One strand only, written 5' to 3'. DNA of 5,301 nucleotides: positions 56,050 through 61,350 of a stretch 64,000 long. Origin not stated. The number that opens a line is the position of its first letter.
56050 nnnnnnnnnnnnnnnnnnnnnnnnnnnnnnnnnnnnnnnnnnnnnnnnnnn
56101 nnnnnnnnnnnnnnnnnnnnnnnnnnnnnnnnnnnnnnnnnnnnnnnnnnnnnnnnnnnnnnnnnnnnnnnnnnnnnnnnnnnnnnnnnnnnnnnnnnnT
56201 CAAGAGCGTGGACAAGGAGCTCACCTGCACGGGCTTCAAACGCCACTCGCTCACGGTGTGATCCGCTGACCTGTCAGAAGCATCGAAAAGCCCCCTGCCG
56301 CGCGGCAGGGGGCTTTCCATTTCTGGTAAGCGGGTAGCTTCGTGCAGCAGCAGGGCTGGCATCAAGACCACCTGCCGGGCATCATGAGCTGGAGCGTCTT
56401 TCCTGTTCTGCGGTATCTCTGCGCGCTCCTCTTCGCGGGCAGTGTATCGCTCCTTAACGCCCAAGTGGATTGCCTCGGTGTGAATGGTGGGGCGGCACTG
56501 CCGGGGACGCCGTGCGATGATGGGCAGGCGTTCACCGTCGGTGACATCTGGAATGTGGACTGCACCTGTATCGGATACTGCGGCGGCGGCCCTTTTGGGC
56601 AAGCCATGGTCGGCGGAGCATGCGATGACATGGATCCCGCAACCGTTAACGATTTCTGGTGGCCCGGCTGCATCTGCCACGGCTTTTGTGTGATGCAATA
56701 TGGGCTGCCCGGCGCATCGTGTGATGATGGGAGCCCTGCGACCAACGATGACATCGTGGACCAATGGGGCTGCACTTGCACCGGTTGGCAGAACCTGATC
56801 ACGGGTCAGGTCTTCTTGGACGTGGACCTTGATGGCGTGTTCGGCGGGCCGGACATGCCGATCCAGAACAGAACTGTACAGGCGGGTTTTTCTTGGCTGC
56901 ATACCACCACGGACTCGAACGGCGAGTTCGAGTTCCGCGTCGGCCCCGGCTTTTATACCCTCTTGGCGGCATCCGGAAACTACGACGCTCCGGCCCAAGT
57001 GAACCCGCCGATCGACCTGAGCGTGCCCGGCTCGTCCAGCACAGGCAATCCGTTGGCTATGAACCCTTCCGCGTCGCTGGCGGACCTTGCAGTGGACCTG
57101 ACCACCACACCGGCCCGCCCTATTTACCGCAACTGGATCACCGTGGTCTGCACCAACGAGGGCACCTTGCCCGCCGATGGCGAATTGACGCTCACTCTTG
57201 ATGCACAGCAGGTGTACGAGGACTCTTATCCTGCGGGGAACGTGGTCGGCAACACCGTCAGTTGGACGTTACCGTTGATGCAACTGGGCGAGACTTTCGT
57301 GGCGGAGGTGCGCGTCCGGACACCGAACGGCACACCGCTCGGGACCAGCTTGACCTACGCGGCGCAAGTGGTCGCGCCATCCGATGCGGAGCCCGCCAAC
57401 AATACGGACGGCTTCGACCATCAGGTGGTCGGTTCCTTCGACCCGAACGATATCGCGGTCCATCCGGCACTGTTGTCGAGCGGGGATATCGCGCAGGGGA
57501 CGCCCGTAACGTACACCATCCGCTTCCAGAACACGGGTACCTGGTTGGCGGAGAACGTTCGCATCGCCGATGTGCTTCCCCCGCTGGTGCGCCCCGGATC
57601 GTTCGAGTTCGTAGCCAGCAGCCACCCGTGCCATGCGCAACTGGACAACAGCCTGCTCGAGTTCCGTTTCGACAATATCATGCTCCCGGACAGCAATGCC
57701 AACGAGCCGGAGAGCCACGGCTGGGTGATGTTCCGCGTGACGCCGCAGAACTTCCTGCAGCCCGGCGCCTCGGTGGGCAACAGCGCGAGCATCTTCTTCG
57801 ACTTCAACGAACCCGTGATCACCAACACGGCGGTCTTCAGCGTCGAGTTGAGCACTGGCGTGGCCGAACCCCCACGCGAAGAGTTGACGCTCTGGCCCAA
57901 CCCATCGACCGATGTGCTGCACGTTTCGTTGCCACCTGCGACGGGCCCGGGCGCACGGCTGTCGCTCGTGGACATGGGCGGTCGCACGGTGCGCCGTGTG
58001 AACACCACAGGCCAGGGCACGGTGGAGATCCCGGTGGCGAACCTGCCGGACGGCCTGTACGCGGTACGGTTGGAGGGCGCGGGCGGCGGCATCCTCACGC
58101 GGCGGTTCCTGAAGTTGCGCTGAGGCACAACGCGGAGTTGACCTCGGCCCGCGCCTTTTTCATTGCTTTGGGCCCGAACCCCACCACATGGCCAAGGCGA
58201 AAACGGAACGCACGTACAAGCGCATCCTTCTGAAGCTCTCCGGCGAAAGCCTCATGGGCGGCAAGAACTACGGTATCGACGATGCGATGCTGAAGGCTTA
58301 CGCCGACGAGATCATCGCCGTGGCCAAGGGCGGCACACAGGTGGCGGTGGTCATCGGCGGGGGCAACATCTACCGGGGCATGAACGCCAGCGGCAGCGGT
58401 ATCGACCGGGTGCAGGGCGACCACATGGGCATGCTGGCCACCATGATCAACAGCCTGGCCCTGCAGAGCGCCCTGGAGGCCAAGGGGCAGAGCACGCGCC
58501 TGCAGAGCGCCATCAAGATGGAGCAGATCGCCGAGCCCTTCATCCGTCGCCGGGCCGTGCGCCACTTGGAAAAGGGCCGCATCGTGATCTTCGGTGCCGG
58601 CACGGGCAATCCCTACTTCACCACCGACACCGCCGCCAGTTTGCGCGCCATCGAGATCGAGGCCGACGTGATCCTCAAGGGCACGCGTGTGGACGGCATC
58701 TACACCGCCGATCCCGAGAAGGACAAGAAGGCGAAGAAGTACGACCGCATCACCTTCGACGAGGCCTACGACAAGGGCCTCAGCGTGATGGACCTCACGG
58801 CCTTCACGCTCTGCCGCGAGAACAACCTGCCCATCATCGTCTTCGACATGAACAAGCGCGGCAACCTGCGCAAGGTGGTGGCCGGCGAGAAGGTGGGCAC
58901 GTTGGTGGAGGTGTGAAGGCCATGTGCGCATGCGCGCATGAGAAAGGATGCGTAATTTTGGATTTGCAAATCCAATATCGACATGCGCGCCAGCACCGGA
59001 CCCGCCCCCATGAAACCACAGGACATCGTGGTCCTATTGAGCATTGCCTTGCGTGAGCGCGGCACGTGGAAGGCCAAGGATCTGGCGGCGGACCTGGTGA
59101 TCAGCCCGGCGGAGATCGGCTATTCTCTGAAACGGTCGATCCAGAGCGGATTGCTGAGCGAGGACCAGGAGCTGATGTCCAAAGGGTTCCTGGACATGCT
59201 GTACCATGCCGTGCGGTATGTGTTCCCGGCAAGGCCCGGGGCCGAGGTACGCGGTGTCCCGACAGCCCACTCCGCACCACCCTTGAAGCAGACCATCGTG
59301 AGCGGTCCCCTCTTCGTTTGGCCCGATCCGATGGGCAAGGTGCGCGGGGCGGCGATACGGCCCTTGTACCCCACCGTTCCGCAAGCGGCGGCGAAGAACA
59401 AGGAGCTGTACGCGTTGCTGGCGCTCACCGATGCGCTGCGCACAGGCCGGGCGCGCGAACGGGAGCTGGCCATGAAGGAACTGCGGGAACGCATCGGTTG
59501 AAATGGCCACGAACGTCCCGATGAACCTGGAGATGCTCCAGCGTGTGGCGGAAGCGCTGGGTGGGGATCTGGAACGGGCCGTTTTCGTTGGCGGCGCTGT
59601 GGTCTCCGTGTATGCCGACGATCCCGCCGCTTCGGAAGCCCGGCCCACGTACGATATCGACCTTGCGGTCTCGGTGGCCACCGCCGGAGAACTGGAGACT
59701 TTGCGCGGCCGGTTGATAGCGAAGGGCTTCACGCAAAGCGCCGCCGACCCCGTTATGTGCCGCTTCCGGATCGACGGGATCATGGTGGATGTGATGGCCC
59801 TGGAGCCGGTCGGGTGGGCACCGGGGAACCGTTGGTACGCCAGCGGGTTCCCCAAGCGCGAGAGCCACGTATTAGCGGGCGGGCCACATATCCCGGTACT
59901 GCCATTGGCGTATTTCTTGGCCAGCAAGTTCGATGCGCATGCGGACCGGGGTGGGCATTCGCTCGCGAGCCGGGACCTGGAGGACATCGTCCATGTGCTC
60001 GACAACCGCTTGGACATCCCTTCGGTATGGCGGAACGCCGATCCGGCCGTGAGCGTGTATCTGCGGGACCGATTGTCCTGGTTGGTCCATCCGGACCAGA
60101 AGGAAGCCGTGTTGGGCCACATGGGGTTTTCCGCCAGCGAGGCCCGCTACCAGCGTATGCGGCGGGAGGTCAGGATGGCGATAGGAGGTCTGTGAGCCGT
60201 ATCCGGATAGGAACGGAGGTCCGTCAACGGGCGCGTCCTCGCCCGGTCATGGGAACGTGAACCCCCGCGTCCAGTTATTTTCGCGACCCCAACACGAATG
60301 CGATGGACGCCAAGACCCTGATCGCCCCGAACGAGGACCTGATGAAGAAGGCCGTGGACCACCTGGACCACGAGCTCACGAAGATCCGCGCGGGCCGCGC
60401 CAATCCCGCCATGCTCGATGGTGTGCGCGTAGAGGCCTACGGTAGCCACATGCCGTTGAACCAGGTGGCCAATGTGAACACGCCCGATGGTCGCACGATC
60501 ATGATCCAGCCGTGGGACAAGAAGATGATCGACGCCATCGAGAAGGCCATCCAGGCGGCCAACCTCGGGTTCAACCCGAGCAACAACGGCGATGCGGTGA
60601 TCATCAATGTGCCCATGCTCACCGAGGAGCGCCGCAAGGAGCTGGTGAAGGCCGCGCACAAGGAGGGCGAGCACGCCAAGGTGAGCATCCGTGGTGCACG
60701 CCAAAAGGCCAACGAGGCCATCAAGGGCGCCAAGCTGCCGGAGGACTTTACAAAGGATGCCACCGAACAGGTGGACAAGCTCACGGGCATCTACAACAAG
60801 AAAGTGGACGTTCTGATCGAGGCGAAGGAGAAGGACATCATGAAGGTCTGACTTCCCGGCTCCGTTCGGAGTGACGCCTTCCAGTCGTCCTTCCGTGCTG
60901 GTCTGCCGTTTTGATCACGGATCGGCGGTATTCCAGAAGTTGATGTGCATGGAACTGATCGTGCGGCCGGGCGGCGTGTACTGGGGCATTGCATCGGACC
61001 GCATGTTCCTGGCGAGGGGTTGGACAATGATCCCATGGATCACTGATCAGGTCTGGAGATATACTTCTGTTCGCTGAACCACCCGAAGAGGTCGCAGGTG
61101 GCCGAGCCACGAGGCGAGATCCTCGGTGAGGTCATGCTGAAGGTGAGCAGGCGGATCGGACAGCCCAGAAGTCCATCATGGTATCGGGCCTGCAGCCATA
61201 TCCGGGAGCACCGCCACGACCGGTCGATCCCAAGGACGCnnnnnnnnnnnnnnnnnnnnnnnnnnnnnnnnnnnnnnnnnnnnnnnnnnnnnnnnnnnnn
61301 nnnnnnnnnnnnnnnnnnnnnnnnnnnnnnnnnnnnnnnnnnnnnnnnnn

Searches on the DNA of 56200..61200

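Call 81: search_rna_families(source=window, start=56200, end=61200, threshold=evalue, max_evalue=1)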
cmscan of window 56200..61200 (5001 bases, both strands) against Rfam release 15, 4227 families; matches with E-value up to 1: 1.
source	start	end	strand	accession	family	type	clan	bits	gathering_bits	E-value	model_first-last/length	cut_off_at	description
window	56284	56319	+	RF01791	F6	Gene; sRNA;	-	29.3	46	0.029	1-57/57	no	F6 TB sRNA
